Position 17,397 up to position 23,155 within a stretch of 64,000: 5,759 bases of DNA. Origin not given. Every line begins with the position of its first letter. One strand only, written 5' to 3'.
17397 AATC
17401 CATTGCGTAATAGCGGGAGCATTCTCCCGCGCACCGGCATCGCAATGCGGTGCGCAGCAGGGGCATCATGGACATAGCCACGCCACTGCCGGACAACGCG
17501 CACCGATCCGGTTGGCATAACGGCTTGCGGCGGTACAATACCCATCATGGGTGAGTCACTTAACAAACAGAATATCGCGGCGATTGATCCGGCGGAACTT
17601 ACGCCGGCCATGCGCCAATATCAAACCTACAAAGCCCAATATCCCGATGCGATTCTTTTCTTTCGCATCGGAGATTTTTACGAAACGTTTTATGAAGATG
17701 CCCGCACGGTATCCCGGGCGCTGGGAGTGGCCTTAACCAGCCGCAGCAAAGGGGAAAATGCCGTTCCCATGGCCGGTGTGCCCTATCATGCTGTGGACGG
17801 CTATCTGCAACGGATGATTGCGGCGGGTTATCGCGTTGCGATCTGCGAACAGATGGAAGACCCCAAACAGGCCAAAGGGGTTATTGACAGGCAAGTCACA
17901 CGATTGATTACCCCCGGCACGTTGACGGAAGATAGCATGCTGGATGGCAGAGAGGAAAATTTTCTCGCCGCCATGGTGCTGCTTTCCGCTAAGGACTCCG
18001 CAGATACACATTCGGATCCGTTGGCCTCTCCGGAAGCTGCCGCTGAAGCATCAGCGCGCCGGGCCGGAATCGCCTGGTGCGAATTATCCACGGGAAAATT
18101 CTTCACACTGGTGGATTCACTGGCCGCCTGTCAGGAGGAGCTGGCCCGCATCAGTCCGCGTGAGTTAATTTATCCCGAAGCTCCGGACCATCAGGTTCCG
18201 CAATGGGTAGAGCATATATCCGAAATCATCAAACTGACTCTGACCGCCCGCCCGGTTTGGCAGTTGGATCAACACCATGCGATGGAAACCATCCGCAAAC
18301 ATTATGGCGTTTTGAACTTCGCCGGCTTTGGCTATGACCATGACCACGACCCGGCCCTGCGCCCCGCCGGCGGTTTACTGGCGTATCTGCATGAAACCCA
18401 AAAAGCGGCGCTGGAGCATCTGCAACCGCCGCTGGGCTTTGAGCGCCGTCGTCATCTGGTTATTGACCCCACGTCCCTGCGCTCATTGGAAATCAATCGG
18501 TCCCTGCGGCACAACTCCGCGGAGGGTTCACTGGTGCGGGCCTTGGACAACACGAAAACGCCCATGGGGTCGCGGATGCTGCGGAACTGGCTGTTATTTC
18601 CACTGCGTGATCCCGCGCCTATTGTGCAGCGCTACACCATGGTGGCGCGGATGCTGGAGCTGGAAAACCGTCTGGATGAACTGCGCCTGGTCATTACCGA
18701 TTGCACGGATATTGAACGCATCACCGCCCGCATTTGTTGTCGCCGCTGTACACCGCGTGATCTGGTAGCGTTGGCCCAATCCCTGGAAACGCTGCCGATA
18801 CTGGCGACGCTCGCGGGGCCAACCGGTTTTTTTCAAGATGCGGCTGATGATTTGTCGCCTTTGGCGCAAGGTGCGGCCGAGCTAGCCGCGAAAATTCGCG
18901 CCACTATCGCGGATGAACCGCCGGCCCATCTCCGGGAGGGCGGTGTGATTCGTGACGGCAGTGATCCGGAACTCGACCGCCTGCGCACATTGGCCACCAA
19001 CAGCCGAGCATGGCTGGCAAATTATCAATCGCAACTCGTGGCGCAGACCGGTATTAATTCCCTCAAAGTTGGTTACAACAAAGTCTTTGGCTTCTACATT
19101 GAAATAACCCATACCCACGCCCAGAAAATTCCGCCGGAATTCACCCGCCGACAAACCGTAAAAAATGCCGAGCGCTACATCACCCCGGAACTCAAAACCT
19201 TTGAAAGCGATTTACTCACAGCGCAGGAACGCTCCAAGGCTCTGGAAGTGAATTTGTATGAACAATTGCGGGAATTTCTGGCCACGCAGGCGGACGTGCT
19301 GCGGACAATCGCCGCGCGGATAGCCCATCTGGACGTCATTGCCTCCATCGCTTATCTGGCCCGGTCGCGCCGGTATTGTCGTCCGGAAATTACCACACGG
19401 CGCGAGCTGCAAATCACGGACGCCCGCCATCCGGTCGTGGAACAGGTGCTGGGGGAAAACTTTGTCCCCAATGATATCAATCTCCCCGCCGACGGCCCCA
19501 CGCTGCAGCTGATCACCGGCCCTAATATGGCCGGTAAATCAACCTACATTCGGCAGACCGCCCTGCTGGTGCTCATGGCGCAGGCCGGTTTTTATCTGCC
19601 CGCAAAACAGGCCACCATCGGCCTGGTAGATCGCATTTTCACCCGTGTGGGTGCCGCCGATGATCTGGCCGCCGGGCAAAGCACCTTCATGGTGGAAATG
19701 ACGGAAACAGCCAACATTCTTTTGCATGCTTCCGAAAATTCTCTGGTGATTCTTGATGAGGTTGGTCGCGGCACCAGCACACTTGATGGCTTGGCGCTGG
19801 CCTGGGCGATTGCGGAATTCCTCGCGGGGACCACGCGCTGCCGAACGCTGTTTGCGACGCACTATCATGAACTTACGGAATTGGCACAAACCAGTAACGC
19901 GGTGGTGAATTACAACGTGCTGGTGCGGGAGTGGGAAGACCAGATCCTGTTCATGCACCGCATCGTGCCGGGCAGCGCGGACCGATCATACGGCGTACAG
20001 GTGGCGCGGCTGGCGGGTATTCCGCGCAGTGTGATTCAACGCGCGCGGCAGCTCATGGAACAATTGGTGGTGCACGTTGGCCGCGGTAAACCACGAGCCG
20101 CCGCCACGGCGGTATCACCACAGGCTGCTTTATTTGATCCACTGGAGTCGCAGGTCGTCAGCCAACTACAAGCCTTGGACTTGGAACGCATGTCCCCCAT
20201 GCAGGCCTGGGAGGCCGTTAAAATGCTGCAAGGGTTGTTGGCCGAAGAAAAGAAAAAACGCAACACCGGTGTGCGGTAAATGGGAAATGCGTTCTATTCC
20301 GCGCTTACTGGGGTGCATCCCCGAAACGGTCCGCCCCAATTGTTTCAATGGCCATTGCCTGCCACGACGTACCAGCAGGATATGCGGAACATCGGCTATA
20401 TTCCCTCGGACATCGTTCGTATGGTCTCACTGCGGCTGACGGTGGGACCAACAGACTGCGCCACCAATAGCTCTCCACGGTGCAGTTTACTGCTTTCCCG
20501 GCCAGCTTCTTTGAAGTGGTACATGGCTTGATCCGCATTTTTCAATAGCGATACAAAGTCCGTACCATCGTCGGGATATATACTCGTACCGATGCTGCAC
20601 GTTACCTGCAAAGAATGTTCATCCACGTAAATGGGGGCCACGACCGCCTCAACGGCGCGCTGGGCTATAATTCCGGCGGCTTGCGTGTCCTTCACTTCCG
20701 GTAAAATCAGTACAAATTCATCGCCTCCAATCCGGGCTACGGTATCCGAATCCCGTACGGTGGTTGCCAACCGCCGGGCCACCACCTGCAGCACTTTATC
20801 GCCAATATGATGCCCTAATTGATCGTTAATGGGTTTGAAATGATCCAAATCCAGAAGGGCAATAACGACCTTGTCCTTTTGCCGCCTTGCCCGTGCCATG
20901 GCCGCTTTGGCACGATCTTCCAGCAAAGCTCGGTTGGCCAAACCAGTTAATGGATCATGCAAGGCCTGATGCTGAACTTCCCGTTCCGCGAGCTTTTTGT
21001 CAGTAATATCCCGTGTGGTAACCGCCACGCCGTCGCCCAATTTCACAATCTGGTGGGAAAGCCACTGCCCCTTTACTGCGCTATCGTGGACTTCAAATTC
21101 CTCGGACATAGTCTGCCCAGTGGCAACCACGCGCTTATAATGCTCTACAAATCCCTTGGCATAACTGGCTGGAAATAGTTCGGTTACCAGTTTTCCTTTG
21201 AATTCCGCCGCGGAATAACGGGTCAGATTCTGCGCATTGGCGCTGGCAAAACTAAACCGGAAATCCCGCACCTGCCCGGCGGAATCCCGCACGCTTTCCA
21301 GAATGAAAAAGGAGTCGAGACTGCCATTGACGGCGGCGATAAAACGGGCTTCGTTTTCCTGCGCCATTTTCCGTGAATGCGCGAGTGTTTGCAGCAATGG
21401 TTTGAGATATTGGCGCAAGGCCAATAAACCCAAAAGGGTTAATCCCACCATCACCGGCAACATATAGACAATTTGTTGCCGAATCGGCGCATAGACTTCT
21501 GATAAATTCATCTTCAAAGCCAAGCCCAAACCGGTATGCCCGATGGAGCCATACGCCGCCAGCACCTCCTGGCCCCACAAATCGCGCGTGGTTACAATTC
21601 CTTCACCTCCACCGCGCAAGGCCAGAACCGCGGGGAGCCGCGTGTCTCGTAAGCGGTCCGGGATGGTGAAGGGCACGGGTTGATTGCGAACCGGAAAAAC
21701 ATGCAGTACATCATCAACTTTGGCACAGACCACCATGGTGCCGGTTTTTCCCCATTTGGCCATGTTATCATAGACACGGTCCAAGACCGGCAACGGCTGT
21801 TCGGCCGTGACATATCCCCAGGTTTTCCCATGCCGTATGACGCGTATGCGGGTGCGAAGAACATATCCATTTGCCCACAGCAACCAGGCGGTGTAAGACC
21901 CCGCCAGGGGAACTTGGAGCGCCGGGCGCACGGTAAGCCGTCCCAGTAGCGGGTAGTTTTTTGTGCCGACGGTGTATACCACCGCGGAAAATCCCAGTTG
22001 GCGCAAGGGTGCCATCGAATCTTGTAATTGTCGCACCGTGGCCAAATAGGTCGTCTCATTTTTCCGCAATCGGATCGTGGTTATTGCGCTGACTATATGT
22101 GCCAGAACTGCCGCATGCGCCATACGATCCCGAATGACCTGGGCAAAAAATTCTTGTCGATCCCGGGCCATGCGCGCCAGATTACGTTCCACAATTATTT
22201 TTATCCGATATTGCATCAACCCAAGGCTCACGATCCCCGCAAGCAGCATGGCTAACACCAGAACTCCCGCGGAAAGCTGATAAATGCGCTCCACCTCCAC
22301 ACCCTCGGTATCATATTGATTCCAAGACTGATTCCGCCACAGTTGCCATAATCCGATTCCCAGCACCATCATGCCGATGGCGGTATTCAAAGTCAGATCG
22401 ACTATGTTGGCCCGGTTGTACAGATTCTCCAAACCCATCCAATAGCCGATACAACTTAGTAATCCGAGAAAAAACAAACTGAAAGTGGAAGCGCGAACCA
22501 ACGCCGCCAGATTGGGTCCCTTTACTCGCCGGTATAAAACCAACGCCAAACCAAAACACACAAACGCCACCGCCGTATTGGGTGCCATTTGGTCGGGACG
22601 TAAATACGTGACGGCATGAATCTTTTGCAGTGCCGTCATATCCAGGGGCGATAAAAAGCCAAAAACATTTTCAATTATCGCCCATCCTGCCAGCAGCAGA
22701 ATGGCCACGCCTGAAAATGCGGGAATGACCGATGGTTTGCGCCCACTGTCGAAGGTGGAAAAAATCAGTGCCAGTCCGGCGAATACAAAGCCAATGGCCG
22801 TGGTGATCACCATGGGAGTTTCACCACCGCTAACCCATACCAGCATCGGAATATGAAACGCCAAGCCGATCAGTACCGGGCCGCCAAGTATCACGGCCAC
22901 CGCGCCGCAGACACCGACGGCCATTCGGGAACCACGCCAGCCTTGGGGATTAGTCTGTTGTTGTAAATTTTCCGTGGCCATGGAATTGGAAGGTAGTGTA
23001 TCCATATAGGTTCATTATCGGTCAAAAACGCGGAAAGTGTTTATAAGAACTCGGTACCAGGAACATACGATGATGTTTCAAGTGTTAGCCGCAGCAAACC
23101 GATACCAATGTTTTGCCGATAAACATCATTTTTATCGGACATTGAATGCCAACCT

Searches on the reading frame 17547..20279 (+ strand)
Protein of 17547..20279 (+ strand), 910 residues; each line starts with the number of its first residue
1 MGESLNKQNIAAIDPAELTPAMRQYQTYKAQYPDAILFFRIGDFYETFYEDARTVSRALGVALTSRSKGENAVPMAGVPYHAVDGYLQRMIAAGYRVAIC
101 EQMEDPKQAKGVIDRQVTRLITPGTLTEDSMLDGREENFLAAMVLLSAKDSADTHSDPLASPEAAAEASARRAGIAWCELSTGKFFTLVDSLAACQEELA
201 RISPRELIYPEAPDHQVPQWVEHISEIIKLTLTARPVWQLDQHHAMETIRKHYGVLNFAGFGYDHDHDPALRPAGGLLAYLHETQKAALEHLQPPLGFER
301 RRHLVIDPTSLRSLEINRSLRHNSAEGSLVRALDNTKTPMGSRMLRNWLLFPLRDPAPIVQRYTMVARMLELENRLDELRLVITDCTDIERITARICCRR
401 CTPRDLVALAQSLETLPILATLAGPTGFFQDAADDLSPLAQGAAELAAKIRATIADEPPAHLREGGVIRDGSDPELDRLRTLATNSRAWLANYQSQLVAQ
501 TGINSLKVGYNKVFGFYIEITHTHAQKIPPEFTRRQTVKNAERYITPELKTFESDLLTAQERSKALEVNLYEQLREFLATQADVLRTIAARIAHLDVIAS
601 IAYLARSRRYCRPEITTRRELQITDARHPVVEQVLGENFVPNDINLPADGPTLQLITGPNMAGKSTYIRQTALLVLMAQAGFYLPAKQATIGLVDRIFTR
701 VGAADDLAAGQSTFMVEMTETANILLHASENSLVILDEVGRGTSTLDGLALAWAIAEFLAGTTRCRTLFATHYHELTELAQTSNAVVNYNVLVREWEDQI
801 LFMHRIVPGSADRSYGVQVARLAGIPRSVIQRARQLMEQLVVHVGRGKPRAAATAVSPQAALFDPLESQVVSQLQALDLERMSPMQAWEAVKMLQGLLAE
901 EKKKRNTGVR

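Call 33: search_protein_families(library=pfam, proteins=[window:17547-20279:+], max_evalue=0.00001)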
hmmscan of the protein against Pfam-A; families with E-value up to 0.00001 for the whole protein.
window:17547-20279:+ (910 aa): 5 families
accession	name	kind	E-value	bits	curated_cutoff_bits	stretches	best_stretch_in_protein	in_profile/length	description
PF00488.27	MutS_V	-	3.9e-84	281.8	30.2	1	655-840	2-187/188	MutS domain V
PF05192.23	MutS_III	-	7.5e-45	154.1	34.1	1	310-602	2-194/194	MutS domain III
PF01624.25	MutS_I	-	8.3e-44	148.9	20.6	1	19-129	1-112/113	MutS domain I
PF05190.23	MutS_IV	-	7.8e-30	103.5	22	1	471-562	1-92/92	MutS family domain IV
PF05188.22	MutS_II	-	2.2e-20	73.9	25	1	168-293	9-133/133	MutS domain II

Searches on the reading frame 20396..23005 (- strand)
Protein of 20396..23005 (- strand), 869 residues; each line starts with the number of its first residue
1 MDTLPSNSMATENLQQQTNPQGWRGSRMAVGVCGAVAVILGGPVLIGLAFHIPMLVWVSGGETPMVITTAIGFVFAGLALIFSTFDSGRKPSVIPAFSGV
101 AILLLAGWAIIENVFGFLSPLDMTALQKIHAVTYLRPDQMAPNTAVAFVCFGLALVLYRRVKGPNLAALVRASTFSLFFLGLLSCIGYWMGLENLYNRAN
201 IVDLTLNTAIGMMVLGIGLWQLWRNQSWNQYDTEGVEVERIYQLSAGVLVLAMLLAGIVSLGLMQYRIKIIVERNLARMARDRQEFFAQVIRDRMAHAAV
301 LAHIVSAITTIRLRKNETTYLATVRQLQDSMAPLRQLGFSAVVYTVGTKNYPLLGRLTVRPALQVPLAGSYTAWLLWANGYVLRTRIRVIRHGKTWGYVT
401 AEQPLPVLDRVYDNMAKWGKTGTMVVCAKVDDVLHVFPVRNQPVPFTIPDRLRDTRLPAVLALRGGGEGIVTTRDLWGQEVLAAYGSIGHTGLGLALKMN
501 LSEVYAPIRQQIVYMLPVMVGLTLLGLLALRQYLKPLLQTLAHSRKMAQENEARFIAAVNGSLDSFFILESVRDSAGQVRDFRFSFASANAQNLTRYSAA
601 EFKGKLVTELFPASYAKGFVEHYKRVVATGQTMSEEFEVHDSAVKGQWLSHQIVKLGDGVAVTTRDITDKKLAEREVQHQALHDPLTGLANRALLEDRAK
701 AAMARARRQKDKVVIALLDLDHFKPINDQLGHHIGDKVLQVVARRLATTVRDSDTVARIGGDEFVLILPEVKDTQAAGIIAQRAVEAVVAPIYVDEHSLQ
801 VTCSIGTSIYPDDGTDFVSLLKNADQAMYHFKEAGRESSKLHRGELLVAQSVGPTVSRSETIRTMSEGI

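Call 65: search_protein_families(library=pfam, proteins=[window:20396-23005:-], max_evalue=0.001)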
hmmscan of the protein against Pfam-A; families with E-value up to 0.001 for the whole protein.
window:20396-23005:- (869 aa): 3 families
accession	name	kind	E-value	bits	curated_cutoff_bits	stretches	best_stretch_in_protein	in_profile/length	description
PF00990.26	GGDEF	-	7.5e-52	175.8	23.8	1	681-837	1-160/161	Diguanylate cyclase, GGDEF domain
PF08448.16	PAS_4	-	9.2e-09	36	23.1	1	580-671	13-109/110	PAS fold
PF13426.13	PAS_9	-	0.00028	21.6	27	0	581-669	10-103/103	PAS domain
